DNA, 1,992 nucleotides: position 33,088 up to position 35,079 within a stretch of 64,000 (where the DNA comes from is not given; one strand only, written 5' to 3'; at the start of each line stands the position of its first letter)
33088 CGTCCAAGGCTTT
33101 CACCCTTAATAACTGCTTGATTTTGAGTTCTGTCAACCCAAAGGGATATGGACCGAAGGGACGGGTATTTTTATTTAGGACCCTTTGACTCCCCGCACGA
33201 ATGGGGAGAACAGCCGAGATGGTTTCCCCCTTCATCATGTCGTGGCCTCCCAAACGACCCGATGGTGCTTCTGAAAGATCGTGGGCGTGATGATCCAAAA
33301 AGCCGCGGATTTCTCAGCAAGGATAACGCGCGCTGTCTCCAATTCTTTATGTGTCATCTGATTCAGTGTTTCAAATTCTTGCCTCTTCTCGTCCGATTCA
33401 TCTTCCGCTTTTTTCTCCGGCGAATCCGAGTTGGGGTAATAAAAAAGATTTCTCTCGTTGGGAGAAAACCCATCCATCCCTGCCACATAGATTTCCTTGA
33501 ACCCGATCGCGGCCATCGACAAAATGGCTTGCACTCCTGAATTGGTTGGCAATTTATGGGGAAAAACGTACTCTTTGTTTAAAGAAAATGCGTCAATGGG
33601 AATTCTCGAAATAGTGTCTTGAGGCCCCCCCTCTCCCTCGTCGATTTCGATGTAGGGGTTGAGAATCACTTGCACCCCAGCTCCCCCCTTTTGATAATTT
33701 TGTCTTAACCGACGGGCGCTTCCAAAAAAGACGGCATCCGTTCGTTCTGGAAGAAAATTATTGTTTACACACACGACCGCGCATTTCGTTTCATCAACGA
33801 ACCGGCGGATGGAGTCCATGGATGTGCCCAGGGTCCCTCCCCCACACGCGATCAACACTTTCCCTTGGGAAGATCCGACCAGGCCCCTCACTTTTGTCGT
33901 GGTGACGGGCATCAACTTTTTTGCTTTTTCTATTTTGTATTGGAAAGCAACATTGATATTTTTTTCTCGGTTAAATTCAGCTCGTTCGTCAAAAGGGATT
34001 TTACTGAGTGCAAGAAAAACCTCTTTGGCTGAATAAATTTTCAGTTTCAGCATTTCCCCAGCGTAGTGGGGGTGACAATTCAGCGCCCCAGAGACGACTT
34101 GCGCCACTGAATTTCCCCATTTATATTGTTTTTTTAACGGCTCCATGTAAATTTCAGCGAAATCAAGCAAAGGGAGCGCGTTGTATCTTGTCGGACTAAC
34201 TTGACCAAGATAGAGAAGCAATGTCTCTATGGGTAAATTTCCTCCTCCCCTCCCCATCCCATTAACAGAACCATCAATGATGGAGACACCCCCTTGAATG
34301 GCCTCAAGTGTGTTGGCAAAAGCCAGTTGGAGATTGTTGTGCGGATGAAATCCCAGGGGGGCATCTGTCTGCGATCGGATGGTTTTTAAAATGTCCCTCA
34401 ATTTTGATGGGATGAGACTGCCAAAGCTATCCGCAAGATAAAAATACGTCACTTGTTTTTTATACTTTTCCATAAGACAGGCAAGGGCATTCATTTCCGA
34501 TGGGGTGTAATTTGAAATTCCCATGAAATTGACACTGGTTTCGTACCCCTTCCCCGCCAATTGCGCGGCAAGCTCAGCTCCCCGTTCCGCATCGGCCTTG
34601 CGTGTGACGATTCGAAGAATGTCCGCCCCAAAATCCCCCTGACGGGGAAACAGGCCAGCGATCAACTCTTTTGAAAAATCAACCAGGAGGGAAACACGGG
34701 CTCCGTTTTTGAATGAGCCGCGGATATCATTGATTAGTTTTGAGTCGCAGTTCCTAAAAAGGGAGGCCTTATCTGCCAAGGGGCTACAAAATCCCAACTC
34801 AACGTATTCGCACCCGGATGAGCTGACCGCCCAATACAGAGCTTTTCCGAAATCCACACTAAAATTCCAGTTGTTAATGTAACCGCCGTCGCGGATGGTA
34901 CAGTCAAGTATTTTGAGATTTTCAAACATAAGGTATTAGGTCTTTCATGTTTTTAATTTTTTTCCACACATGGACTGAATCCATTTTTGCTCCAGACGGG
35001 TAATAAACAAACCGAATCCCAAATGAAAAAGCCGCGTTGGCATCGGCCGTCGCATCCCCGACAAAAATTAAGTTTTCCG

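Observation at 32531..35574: Fusion of a pyruvate-type DRE-TIM aldolase with a Cst-II/Maf-like transferase domain, flanked by HAD phosphatase and NeuA-type cytidylyltransferase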

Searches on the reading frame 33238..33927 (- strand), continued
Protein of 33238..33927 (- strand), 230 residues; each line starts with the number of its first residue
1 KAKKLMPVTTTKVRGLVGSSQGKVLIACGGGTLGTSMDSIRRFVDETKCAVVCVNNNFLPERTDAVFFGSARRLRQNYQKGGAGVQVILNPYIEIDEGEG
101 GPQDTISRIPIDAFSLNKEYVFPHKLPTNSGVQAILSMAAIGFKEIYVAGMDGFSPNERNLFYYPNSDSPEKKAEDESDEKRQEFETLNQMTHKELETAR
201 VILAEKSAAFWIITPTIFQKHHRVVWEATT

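Call 45: find_encoding_contigs(protein=P0150, flank=7000, max_places=3)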
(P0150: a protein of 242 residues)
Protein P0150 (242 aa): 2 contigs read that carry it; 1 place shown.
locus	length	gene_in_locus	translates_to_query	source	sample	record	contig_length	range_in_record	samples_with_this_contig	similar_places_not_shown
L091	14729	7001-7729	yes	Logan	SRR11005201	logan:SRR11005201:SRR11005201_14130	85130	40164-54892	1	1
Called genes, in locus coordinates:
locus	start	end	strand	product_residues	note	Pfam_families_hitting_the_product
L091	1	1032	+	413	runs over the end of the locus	PF13231:PMT_2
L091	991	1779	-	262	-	PF05721:PhyH (faint), PF09859:Oxygenase-NA (weak), PF13640:2OG-FeII_Oxy_3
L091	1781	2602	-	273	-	PF13489:Methyltransf_23, PF08241:Methyltransf_11, PF08242:Methyltransf_12, PF13649:Methyltransf_25, PF13847:Methyltransf_31 (weak)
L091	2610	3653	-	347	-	PF13524:Glyco_trans_1_2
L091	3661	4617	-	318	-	PF01073:3Beta_HSD, PF01370:Epimerase, PF04321:RmlD_sub_bind, PF05368:NmrA (faint), PF07993:NAD_binding_4 (faint), PF13460:NAD_binding_10 (weak), PF16363:GDP_Man_Dehyd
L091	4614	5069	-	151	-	PF00908:dTDP_sugar_isom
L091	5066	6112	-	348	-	PF01073:3Beta_HSD, PF01370:Epimerase, PF04321:RmlD_sub_bind, PF05368:NmrA (weak), PF16363:GDP_Man_Dehyd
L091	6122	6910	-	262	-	PF00483:NTP_transferase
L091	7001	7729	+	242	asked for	PF01973:MptE-like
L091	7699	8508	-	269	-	-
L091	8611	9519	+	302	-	-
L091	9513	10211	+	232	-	-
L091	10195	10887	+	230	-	-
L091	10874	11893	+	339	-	PF13692:Glyco_trans_1_4, PF13524:Glyco_trans_1_2, PF00534:Glycos_transf_1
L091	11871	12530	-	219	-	PF13419:HAD_2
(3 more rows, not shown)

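Call 46: find_encoding_contigs(protein=P0200, flank=7000, max_places=3)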
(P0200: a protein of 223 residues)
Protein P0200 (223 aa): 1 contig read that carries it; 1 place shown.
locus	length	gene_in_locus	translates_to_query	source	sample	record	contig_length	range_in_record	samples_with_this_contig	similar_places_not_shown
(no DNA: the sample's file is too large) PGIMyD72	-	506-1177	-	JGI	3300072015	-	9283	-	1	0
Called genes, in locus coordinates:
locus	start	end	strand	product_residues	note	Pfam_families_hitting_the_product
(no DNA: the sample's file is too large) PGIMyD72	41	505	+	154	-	-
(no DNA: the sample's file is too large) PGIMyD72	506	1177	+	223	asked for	-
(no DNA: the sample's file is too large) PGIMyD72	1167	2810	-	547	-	PF02310:B12-binding (weak), PF04055:Radical_SAM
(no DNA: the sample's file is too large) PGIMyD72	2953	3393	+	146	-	PF01467:CTP_transf_like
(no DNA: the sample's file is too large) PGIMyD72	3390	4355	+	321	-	PF01073:3Beta_HSD (weak), PF01370:Epimerase, PF02719:Polysacc_synt_2 (weak), PF04321:RmlD_sub_bind, PF07993:NAD_binding_4 (faint), PF16363:GDP_Man_Dehyd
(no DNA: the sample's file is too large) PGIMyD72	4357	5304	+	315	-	PF00676:E1_dh, PF13292:DXP_synthase_N (weak)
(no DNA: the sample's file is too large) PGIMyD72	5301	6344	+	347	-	PF02779:Transket_pyr, PF02780:Transketolase_C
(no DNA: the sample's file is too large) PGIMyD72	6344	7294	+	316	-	PF02548:Pantoate_transf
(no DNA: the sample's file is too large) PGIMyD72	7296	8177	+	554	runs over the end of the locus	PF02776:TPP_enzyme_N, PF00205:TPP_enzyme_M, PF02775:TPP_enzyme_C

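Call 66: search_solved_structures(query=A5, max_evalue=10, show_alignments=4)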
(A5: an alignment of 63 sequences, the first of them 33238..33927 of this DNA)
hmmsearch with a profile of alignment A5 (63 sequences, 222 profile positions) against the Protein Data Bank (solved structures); distinct sequences matched with E-value up to 10: 27.
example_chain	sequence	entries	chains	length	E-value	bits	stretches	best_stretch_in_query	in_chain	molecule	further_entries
2p2v_A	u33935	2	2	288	1.6e-05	27.7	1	117-196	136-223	Alpha-2,3-sialyltransferase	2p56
1ro8_A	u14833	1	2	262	0.00096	21.8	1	117-172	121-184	alpha-2,3/8-sialyltransferase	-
2wqq_A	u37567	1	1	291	0.0011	21.6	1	117-167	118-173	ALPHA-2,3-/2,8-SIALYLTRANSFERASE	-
2drj_A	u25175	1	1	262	0.0013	21.4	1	117-172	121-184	Alpha-2,3/8-sialyltransferase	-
9c08_A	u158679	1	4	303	0.0013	21.4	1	122-168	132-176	CMP-Neu5Ac--lipooligosaccharide alpha 2-3 sialyltransferase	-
2x61_A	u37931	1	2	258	0.0014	21.3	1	117-172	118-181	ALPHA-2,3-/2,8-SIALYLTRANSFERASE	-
2x62_A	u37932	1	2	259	0.0015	21.2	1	114-172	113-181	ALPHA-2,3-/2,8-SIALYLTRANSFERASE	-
1ro7_A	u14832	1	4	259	0.0017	21.1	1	117-172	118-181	alpha-2,3/8-sialyltransferase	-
2x63_A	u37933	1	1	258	0.0019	20.9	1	118-171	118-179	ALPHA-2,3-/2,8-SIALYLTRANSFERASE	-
8sd5_A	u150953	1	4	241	0.039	16.6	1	7-53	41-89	6-hydroxymethyl-7,8-dihydropterin pyrophosphokinase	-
9hmz_A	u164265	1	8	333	0.062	15.9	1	10-54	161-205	SteA-like C-terminal domain-containing protein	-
9eho_c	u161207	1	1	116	0.08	15.6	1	7-63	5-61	Large ribosomal subunit protein eL30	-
5fb3_A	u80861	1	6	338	0.17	14.5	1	22-80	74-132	Glycerol-1-phosphate dehydrogenase [NAD(P)+]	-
8sbu_A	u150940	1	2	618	0.2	14.3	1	7-51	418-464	Maltose/maltodextrin-binding periplasmic protein,6-hydroxymethyl-7,8-dihydropterin pyropho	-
5lzs_c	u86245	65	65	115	0.21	14.2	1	6-63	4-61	eL30 | Ribosomal_L7Ae domain-containing protein | 60S ribosomal protein L30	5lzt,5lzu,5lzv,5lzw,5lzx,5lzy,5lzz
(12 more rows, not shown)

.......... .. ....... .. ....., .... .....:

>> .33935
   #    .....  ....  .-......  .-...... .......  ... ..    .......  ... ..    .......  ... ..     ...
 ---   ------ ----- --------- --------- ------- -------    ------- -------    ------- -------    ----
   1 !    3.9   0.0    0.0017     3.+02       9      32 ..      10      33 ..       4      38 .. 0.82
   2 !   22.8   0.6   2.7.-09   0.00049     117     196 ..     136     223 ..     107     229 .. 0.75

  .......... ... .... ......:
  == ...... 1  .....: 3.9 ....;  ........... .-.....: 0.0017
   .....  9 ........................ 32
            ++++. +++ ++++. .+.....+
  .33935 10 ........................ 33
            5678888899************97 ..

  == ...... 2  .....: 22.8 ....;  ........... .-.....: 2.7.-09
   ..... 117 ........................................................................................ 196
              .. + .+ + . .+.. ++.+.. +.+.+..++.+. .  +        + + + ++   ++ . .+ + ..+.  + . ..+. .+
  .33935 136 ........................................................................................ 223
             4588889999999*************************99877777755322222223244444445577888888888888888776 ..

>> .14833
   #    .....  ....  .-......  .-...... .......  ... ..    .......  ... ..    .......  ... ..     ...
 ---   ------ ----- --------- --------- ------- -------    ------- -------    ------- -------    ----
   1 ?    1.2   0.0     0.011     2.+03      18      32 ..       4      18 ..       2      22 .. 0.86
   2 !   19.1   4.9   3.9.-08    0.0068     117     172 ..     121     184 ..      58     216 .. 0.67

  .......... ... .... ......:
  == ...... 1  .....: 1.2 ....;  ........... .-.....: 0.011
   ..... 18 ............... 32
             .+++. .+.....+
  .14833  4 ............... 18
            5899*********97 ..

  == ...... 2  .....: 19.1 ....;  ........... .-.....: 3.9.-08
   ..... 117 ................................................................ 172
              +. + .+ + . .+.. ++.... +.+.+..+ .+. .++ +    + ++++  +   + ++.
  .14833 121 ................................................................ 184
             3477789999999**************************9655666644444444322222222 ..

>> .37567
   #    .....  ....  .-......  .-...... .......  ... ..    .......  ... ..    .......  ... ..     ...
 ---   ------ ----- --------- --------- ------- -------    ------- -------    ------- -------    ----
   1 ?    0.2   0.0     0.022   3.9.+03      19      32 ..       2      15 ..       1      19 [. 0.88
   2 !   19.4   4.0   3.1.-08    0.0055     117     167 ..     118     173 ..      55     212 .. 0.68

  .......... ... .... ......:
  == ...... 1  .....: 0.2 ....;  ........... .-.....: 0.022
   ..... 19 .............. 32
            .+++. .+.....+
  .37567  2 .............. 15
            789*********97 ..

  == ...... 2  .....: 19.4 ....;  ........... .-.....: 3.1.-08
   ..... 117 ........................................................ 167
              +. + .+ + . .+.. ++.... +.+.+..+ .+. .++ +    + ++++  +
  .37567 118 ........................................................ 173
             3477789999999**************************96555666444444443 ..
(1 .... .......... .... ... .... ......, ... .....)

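Call 74: search_protein_families(library=pfam, proteins=[P0150, P0155, P0142], max_evalue=0.05)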
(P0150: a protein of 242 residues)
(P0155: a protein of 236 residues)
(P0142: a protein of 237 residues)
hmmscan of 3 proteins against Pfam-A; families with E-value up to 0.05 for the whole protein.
P0150 (242 aa): 2 families
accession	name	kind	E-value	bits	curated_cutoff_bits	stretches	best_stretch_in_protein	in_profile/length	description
PF01973.23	MptE-like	-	7.8e-09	36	34.6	1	31-171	23-165/171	6-hydroxymethylpterin diphosphokinase MptE-like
PF06002.17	CST-I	-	0.01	15.7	25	1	139-196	122-188/295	Alpha-2,3-sialyltransferase (CST-I)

P0155 (236 aa): 1 family
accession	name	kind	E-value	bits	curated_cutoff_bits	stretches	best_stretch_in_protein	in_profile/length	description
PF01973.23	MptE-like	-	0.0098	16.1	34.6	0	16-157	18-165/171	6-hydroxymethylpterin diphosphokinase MptE-like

P0142 (237 aa): 1 family
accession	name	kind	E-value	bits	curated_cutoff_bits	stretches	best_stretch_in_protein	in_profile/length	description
PF01973.23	MptE-like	-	0.00046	20.4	34.6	1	18-159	17-165/171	6-hydroxymethylpterin diphosphokinase MptE-like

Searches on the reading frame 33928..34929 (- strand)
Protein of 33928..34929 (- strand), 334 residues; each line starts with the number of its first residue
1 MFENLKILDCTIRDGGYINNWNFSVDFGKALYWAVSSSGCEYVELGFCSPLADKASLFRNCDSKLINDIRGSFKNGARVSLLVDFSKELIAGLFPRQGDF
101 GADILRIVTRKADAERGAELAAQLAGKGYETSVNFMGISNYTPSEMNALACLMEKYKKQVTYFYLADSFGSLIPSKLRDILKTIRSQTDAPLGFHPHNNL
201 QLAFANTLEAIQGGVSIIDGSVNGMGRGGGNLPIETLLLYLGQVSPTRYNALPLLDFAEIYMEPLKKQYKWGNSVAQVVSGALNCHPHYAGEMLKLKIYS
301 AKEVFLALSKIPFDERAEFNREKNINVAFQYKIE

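Call 5: search_protein_families(library=pfam, proteins=[window:33928-34929:-], max_evalue=10)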
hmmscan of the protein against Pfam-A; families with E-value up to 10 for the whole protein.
seq(334 aa): 1 family
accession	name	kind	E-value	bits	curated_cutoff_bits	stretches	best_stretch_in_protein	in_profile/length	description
PF00682.25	HMGL-like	-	6.9e-26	91.6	29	2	128-241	126-239/260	HMGL-like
